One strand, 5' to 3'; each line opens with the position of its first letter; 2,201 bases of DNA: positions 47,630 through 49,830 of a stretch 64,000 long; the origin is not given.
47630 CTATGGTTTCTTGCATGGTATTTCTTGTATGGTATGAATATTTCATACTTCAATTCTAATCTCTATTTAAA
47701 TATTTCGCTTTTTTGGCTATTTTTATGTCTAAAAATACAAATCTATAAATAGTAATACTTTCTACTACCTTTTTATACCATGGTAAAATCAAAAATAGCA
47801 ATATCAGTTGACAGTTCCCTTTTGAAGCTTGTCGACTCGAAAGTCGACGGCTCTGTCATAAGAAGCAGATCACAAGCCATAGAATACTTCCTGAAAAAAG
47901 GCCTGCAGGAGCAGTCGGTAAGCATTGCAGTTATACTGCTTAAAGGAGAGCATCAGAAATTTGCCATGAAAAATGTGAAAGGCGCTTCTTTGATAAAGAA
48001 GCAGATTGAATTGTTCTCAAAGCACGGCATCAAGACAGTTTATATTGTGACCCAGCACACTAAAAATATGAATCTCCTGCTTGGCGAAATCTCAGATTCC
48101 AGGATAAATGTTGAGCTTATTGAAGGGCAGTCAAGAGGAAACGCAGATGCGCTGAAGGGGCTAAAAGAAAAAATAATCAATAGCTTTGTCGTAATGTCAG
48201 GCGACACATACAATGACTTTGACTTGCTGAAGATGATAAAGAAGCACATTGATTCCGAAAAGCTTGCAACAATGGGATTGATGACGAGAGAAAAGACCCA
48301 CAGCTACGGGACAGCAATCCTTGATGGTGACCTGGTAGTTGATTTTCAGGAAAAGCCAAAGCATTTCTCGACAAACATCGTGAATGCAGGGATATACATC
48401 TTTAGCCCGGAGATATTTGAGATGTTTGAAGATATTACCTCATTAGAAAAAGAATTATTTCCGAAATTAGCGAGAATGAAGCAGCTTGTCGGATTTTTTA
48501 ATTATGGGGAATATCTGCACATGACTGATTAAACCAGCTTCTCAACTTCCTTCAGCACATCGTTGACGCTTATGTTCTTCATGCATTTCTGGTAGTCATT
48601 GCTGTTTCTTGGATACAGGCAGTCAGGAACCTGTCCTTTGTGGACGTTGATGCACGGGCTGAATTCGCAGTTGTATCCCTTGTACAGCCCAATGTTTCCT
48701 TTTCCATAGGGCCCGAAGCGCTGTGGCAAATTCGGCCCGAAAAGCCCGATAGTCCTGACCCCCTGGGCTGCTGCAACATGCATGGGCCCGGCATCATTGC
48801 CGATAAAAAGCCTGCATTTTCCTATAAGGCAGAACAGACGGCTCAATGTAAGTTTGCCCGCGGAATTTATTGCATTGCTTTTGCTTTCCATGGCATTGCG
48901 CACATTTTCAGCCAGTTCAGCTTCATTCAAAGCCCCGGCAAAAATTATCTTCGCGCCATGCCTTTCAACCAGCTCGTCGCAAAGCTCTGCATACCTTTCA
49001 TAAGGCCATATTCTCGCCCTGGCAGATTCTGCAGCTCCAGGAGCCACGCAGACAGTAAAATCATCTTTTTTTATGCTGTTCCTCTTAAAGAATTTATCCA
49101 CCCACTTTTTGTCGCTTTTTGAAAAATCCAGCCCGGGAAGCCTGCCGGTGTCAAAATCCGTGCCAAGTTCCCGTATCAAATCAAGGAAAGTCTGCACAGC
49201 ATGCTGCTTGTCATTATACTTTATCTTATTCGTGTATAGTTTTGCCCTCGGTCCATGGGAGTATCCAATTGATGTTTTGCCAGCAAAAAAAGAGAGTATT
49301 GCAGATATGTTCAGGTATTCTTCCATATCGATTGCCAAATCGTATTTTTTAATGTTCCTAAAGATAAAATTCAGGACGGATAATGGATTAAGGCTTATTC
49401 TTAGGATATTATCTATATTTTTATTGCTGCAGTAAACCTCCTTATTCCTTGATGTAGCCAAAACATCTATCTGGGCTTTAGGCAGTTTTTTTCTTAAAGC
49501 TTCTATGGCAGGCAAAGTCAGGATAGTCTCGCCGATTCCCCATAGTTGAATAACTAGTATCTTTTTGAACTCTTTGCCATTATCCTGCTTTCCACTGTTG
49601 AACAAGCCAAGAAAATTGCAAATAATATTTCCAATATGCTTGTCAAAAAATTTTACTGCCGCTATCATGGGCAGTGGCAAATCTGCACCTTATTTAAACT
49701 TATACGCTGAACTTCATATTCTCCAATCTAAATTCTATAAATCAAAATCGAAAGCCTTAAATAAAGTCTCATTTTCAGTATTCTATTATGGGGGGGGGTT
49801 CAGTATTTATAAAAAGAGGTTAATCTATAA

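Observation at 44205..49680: Complete bacterial-type ADP-heptose pathway plus two GT9 heptosyltransferases inside an archaeal AglB glycosylation island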

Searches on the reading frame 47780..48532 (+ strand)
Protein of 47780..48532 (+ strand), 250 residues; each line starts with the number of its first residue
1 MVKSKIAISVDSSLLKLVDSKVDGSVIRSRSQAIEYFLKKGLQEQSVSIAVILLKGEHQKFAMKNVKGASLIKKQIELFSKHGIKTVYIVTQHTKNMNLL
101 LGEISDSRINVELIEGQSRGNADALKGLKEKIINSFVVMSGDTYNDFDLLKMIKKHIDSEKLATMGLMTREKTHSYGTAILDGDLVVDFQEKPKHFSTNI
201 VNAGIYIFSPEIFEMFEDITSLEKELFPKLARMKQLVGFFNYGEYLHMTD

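Call 3: search_protein_families(library=pfam, proteins=[window:47780-48532:+], max_evalue=0.01)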
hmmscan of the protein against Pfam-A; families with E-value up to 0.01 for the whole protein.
window:47780-48532:+ (250 aa): 2 families
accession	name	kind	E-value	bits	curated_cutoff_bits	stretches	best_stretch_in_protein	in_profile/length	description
PF00483.29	NTP_transferase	-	8.8e-24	84.9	21.2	1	63-222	25-195/245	Nucleotidyl transferase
PF03287.19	Pox_C7_F8A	-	0.0033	17.9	25.4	1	109-230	19-114/148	Poxvirus C7/F8A protein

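Call 4: search_protein_families(library=ncbifam, proteins=[window:47780-48532:+], max_evalue=0.001)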
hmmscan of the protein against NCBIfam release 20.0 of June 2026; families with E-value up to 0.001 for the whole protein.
window:47780-48532:+ (250 aa): 15 families
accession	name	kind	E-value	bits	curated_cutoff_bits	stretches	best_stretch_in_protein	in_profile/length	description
TIGR03992.1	Arch_glmU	subfamily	1.4e-23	83.4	292.1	1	62-221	24-181/393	bifunctional sugar-1-phosphate nucleotidylyltransferase/acetyltransferase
NF052502.1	man1P_GTase_Rv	exception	1.5e-16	60.2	440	1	63-243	25-212/352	mannose-1-phosphate guanylyltransferase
TIGR01208.1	rmlA_long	equivalog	2.9e-14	52.7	320.25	1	66-220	27-186/353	glucose-1-phosphate thymidylyltransferase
NF041173.1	Sug_nt_acttase_Thmprot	equivalog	4.2e-14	52.3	600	1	66-221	28-181/405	bifunctional sugar-1-phosphate nucleotidylyltransferase/acetyltransferase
TIGR02623.1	G1P_cyt_trans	equivalog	3.3e-13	49.7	300.25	1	91-246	75-230/255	glucose-1-phosphate cytidylyltransferase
NF041313.1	UDPGP_AglF_Halo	equivalog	6.4e-12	45.4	400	1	62-217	24-183/234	UTP--glucose-1-phosphate uridylyltransferase AglF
TIGR02091.1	glgC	equivalog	4.5e-09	35.8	424.9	1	120-218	100-209/364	glucose-1-phosphate adenylyltransferase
NF049965.1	GlMnHpPGnyltfHddC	equivalog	2.6e-08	33.8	300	1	64-220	26-179/221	D-glycero-D-manno-heptose 1-phosphate guanosyltransferase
NF003670.0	PRK05293.1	equivalog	4.6e-08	32.4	470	1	134-213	119-201/382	glucose-1-phosphate adenylyltransferase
NF002772.0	PRK02862.1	equivalog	3.9e-06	25.9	537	1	121-196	100-182/429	glucose-1-phosphate adenylyltransferase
NF045761.1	NAMPUrTaseMurU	equivalog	9.4e-06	25.6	250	1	64-220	26-185/226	N-acetylmuramate alpha-1-phosphate uridylyltransferase MurU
NF001947.0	PRK00725.1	subfamily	3.7e-05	22.7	470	1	123-212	116-219/426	glucose-1-phosphate adenylyltransferase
NF041135.1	IPPtranDIPPsyn_Thcocales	equivalog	3.9e-05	22.8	580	1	62-223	20-177/419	bifunctional L-myo-inositol-1-phosphate cytidylyltransferase/CDP-L-myo-inositol myo-inositolphosphotransferase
NF012024.0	PRK15480.1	equivalog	0.00021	20.5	588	1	82-219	47-190/292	glucose-1-phosphate thymidylyltransferase RfbA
TIGR01207.1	rmlA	equivalog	0.00024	20.3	360.65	1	82-221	43-188/286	glucose-1-phosphate thymidylyltransferase RfbA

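Call 58: search_solved_structures(query=window:47780-48532:+, max_evalue=0.00001, show_alignments=2)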
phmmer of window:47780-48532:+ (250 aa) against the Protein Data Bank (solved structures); distinct sequences matched with E-value up to 0.00001: 9.
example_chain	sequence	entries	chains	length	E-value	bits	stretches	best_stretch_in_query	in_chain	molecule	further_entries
8x7s_B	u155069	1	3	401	9.6e-13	51.4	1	115-234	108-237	UTP--glucose-1-phosphate uridylyltransferase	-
5xhw_A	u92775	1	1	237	7.4e-12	48.5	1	63-231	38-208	Putative 6-deoxy-D-mannoheptose pathway protein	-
8yre_D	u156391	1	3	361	1.2e-11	47.7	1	71-238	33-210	Mannose-1-phosphate guanylyltransferase 1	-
7x8j_A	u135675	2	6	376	1.4e-11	47.6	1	71-238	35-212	Mannose-1-phosphate guanylyltransferase 1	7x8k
6jq8_A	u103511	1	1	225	4.1e-11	46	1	63-231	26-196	Putative 6-deoxy-D-mannoheptose pathway protein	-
7d72_K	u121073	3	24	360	4.5e-11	45.9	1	125-239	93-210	Mannose-1-phosphate guanyltransferase beta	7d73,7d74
7d72_A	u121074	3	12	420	1.5e-06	31.2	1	134-220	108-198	Mannose-1-phosphate guanyltransferase alpha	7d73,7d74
7whr_B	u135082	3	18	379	1.7e-06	30.9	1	135-243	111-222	Nucleotidyl transferase family protein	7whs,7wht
1tzf_A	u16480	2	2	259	4.8e-06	29.5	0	110-243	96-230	Glucose-1-phosphate cytidylyltransferase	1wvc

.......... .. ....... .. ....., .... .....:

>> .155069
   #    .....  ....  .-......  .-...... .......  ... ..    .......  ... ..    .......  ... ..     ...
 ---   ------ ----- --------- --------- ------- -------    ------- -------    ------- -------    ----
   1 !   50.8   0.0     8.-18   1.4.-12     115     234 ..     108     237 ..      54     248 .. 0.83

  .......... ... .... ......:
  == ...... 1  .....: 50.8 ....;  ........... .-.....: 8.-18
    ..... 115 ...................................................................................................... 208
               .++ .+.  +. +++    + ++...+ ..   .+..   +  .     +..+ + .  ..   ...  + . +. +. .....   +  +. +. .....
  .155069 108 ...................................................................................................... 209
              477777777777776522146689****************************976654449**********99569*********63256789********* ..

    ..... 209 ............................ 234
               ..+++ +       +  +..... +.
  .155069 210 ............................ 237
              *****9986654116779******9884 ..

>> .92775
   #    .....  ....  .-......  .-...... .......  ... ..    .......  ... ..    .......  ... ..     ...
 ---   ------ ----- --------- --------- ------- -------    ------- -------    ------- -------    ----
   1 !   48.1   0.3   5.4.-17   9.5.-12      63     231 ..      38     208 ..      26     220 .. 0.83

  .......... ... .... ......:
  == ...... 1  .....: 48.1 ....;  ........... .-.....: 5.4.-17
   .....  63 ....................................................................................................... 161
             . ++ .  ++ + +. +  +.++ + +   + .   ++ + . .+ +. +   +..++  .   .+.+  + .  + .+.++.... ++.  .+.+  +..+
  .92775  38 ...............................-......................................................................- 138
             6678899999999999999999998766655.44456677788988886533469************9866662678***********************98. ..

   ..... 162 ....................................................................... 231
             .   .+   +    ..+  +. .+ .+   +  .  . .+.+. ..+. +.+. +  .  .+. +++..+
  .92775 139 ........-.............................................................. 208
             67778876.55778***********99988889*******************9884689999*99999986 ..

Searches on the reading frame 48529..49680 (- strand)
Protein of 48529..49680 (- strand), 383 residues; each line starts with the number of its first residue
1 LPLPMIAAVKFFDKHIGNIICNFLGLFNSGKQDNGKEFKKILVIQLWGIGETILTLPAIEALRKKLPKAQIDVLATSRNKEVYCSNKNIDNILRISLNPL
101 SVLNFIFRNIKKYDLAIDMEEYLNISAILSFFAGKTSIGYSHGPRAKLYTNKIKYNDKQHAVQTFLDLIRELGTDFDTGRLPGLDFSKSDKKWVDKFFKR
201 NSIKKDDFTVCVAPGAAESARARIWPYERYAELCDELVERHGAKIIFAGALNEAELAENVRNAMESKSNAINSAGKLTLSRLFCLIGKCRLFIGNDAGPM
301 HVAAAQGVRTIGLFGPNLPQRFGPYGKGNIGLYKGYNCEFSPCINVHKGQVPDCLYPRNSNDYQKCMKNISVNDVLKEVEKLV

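Call 3: search_protein_families(library=pfam, proteins=[window:48529-49680:-], max_evalue=0.01)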
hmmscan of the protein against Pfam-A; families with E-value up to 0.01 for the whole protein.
window:48529-49680:- (383 aa): 1 family
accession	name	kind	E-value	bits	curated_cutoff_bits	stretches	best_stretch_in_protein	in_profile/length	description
PF01075.23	Glyco_transf_9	-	1e-37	130.2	22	1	111-338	11-233/247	Glycosyltransferase family 9 (heptosyltransferase)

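Call 4: search_protein_families(library=ncbifam, proteins=[window:48529-49680:-], max_evalue=0.001)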
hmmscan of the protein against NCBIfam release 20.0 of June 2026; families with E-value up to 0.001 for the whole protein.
window:48529-49680:- (383 aa): 7 families
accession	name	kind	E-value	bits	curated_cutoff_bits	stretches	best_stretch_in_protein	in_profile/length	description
TIGR02195.1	heptsyl_trn_II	equivalog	1.4e-31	109.9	134.6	1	40-382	1-337/339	lipopolysaccharide heptosyltransferase II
TIGR02201.1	heptsyl_trn_III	equivalog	4.2e-27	95.1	170.2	1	40-382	1-342/344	putative lipopolysaccharide heptosyltransferase III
NF007742.0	PRK10422.1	equivalog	2.4e-24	85.8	467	1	36-335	3-309/352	lipopolysaccharide core heptosyltransferase RfaQ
TIGR02193.1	heptsyl_trn_I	equivalog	8.6e-22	77.8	185.3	1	40-380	1-317/320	lipopolysaccharide heptosyltransferase I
NF008162.0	PRK10916.1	equivalog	1.8e-20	73.5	569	1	40-324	2-297/348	ADP-heptose--LPS heptosyltransferase RfaF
NF008204.0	PRK10964.1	equivalog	4e-11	42.6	437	1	40-330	2-295/322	lipopolysaccharide heptosyltransferase RfaC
TIGR04372.1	glycosyl_04372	domain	0.0003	20.3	45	1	223-310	26-107/207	TIGR04372 family glycosyltransferase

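Call 55: search_solved_structures(query=window:48529-49668:-, max_evalue=0.001, show_alignments=2)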
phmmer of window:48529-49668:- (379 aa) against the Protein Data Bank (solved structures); distinct sequences matched with E-value up to 0.001: 5.
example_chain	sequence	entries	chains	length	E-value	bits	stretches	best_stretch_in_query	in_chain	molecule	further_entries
3tov_A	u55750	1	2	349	3.6e-30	108.5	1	33-324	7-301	Glycosyl transferase family 9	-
1psw_A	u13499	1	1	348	1.1e-15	60.9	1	36-321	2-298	ADP-HEPTOSE LPS HEPTOSYLTRANSFERASE II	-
2gt1_A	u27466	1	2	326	5.8e-05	25.6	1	36-326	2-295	Lipopolysaccharide heptosyltransferase-1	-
6dfe_A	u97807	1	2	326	5.8e-05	25.6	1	36-326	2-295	ADP-heptose--LPS heptosyltransferase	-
2h1f_A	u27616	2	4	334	6.4e-05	25.4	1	36-326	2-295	Lipopolysaccharide heptosyltransferase-1 | Lipopolysaccharide heptosyltransferase 1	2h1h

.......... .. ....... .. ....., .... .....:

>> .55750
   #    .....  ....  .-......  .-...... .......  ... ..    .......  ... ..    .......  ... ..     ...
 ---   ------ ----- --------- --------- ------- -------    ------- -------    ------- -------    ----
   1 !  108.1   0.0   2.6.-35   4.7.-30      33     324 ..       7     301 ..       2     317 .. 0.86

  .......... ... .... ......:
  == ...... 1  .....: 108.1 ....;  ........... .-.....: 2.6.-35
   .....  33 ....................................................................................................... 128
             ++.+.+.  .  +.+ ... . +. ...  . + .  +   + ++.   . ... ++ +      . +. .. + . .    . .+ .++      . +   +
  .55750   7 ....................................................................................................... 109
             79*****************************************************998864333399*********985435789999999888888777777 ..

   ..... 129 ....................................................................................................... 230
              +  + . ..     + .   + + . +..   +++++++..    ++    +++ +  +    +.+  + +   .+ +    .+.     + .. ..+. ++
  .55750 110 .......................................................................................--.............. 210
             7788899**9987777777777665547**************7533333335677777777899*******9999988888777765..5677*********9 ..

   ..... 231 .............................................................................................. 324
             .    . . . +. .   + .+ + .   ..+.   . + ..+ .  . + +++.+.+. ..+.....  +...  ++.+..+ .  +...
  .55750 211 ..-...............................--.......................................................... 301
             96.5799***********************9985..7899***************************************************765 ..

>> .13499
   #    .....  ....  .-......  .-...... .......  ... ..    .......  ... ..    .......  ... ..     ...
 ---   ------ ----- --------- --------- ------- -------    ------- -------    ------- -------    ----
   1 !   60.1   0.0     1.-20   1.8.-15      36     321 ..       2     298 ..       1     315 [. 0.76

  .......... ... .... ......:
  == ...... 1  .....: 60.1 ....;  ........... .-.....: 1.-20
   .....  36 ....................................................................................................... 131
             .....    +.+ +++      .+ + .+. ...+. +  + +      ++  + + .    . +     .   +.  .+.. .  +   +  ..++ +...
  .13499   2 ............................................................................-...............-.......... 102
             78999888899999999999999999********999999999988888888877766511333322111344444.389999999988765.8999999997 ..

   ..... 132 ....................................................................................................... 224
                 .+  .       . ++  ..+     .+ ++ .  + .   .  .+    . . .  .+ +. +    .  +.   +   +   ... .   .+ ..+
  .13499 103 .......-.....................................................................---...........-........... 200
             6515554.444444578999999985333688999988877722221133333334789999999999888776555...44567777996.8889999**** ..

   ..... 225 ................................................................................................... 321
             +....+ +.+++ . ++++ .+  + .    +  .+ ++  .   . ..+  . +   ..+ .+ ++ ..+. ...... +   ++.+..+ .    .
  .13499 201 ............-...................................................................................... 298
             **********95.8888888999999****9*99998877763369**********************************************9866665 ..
